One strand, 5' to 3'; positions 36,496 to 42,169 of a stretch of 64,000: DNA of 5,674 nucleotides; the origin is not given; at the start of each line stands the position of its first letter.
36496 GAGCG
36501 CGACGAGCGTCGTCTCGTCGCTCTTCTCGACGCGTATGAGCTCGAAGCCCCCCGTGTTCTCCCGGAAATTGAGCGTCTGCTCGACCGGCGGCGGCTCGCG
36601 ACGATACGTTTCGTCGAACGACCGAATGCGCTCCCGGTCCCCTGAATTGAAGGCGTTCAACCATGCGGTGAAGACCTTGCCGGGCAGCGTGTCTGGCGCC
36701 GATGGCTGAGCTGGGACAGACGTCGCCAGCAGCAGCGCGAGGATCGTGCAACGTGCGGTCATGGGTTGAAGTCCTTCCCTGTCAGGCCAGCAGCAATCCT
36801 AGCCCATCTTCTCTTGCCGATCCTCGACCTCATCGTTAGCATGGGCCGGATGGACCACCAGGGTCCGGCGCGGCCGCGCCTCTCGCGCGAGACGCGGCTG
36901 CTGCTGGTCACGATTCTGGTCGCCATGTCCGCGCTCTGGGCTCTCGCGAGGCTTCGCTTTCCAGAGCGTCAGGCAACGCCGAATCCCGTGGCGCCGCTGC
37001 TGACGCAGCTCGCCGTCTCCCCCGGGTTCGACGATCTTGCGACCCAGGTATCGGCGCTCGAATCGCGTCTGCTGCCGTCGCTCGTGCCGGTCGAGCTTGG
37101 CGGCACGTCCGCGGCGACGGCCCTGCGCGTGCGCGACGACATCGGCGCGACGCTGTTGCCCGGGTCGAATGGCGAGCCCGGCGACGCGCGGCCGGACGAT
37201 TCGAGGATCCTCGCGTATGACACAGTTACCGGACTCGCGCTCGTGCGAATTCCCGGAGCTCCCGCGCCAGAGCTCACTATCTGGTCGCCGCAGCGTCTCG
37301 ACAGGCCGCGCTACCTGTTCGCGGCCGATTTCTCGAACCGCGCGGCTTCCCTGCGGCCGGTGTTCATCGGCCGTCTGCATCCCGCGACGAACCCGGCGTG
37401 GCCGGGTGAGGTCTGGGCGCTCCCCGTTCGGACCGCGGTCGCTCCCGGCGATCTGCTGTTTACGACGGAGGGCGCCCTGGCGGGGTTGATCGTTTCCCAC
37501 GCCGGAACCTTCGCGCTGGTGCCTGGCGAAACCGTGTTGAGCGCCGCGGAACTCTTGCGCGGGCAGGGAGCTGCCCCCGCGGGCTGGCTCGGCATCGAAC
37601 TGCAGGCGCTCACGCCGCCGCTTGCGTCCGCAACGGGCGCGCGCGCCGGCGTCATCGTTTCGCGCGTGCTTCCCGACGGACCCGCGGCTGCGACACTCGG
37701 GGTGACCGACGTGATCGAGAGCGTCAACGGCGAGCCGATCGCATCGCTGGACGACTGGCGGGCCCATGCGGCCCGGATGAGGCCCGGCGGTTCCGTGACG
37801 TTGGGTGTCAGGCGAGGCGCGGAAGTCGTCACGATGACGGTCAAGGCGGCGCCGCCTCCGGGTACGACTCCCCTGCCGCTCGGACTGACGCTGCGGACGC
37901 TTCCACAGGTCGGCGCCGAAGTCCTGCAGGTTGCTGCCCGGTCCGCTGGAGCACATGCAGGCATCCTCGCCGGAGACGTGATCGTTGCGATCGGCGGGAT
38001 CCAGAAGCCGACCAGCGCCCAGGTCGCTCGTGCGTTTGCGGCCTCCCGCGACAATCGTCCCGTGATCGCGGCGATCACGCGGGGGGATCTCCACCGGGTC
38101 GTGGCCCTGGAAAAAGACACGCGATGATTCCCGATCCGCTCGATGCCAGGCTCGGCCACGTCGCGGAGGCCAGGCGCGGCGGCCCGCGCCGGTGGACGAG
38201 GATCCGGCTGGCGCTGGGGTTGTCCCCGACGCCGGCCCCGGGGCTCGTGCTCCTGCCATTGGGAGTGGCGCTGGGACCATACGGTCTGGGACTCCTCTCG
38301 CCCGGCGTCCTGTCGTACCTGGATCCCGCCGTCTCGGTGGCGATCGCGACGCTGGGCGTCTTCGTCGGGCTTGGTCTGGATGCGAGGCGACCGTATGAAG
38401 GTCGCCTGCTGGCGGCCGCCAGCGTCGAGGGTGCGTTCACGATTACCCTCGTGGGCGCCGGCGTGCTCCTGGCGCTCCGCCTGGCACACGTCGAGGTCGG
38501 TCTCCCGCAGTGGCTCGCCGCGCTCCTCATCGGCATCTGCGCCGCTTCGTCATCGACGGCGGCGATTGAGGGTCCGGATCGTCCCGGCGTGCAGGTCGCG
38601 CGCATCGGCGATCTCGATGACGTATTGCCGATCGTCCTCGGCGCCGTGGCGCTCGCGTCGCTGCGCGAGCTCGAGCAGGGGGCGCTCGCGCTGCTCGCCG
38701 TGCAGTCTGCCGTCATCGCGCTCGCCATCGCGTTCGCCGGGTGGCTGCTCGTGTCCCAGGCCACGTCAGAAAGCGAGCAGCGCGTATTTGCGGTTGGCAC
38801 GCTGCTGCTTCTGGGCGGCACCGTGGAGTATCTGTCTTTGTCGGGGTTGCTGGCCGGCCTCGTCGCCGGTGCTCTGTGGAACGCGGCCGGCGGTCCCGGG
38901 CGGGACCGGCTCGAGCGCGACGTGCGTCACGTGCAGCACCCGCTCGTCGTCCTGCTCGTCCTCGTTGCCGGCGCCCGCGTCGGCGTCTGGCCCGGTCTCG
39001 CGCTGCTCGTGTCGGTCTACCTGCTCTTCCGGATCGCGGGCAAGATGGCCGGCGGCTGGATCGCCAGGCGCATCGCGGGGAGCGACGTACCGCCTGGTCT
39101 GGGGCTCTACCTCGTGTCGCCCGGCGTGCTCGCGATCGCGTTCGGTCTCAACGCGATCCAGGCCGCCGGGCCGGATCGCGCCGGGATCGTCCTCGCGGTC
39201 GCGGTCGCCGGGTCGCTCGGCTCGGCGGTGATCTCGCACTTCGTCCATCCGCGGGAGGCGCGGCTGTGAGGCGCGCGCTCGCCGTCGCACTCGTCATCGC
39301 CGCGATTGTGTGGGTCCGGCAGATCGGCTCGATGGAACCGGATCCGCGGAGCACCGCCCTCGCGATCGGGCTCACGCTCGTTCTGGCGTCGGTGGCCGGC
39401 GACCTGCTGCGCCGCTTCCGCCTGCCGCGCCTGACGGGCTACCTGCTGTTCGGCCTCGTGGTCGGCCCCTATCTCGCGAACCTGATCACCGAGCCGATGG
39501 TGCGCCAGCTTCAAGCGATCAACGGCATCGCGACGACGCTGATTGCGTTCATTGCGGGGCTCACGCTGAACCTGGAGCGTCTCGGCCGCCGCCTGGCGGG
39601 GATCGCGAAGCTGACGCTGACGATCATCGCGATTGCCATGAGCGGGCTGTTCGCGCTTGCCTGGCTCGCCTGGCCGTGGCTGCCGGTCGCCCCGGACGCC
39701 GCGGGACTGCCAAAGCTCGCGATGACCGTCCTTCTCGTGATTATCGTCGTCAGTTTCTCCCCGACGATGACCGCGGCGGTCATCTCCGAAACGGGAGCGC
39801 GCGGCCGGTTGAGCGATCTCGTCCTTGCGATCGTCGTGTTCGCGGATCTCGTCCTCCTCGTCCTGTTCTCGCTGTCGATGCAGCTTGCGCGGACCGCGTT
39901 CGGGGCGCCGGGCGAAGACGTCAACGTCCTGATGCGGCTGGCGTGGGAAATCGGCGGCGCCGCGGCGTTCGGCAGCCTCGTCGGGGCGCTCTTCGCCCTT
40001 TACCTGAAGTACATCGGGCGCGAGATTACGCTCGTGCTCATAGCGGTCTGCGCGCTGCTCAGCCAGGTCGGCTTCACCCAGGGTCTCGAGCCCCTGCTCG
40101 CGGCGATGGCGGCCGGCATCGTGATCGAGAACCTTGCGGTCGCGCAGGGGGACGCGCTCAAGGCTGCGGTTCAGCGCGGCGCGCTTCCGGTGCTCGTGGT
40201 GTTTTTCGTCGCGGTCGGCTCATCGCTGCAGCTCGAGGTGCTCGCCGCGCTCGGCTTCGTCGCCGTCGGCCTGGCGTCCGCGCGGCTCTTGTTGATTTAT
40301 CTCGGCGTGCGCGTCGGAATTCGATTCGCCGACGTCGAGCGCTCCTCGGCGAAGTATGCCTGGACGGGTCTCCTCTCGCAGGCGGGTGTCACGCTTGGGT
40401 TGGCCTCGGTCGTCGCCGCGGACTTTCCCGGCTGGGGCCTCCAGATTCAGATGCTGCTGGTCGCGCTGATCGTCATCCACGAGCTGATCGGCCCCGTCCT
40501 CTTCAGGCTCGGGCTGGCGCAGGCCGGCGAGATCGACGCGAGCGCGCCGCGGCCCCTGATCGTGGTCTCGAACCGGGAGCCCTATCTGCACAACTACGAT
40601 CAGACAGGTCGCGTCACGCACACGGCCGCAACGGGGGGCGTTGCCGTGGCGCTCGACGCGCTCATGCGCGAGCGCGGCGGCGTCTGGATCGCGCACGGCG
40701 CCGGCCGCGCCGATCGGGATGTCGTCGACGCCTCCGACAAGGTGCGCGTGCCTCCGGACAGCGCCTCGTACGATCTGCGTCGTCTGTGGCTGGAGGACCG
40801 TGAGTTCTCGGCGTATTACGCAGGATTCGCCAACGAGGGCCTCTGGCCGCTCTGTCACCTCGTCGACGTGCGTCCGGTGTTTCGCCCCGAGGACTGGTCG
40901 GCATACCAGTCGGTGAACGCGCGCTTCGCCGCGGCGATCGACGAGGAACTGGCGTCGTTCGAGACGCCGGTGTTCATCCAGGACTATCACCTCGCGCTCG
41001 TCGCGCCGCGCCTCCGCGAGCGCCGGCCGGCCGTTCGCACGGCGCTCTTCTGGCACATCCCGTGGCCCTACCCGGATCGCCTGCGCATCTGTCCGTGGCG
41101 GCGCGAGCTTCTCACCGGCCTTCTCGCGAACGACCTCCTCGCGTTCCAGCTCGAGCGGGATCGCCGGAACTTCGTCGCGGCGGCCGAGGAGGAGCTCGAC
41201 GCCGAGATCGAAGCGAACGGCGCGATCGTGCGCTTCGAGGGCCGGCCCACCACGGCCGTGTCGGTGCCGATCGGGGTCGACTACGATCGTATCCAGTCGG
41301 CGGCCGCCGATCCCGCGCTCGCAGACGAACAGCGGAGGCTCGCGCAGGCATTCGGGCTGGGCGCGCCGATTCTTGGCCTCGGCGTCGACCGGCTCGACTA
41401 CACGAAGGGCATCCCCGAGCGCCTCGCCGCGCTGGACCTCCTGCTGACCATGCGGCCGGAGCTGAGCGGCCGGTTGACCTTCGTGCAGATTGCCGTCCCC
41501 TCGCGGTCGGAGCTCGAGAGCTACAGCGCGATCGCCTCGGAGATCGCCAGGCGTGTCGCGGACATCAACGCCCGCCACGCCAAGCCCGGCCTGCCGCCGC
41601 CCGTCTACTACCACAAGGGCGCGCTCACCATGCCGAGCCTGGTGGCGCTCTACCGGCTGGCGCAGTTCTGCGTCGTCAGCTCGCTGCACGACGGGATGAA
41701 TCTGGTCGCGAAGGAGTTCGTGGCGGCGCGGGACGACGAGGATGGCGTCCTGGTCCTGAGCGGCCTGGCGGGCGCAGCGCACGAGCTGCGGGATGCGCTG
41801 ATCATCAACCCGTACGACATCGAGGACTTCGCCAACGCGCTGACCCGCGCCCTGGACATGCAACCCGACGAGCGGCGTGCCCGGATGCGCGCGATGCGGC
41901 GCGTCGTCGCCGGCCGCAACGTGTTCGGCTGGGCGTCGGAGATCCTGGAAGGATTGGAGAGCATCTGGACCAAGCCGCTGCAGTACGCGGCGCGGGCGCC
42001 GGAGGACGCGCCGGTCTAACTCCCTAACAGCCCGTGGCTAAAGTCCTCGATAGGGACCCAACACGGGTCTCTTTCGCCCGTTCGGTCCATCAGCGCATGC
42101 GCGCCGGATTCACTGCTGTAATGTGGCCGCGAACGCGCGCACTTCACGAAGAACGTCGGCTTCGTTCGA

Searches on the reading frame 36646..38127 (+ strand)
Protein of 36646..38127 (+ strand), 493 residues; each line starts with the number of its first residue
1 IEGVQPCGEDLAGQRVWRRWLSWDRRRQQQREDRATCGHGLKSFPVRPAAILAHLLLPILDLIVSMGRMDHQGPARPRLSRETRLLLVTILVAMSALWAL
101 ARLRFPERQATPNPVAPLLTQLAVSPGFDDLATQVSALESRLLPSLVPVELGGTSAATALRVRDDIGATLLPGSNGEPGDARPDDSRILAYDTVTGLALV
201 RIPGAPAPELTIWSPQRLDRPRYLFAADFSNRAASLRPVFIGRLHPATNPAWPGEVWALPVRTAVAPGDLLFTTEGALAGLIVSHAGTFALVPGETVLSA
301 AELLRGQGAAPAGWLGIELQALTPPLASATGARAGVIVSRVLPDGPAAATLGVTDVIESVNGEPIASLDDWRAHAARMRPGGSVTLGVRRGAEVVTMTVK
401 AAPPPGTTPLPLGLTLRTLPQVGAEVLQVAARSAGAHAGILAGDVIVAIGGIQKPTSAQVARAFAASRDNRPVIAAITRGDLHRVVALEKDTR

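Call 83: search_protein_families(library=pfam, proteins=[window:36646-38127:+], max_evalue=0.00001)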
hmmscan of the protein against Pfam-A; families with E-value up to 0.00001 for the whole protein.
window:36646-38127:+ (493 aa): 3 families
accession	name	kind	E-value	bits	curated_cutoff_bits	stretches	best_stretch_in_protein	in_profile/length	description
PF13180.12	PDZ_2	-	2.5e-18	66.6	27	1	314-400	2-79/80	PDZ domain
PF00595.29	PDZ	-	4.6e-15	56.2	23.2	1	313-388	10-80/81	PDZ domain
PF17820.7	PDZ_6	-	9.1e-13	48.2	27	1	426-473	2-48/54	PDZ domain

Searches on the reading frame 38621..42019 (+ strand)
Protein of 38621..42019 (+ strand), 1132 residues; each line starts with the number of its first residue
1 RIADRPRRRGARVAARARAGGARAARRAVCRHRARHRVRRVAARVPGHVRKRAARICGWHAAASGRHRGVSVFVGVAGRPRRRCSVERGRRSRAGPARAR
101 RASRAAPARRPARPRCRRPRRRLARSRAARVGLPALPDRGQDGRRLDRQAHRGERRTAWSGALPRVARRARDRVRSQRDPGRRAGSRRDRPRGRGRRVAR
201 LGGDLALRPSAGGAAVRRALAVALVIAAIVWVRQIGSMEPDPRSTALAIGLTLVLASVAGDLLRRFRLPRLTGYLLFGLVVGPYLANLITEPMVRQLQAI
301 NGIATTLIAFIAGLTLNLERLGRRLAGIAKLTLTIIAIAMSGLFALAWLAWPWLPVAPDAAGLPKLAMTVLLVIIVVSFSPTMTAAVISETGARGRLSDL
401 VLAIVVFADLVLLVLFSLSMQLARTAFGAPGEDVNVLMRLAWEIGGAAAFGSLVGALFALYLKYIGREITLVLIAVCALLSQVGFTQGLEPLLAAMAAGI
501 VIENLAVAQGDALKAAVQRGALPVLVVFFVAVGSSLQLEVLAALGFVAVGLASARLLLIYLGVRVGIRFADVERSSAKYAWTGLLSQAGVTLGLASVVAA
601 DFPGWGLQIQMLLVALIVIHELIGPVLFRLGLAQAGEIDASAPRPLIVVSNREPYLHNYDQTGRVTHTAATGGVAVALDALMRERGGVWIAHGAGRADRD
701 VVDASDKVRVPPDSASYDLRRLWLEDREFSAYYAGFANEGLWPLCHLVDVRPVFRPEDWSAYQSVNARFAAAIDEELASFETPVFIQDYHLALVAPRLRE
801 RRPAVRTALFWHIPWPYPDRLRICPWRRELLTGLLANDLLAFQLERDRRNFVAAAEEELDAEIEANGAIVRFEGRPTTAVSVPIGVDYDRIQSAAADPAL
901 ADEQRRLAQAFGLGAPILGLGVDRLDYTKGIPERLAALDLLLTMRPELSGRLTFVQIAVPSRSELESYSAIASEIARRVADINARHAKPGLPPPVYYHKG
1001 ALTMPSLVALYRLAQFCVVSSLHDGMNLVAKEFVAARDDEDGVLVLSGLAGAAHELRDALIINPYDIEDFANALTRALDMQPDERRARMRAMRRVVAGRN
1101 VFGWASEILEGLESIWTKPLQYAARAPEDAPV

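Call 84: search_protein_families(library=pfam, proteins=[window:38621-42019:+], max_evalue=0.00001)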
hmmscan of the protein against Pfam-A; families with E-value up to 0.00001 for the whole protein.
window:38621-42019:+ (1132 aa): 2 families
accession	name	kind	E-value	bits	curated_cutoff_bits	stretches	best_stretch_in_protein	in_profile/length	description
PF00982.27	Glyco_transf_20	-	1.5e-109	367.3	32.5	1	646-1113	3-472/473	Glycosyltransferase family 20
PF00999.27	Na_H_Exchanger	-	8.4e-23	81.3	26.2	1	254-621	2-363/375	Sodium/hydrogen exchanger, transmembrane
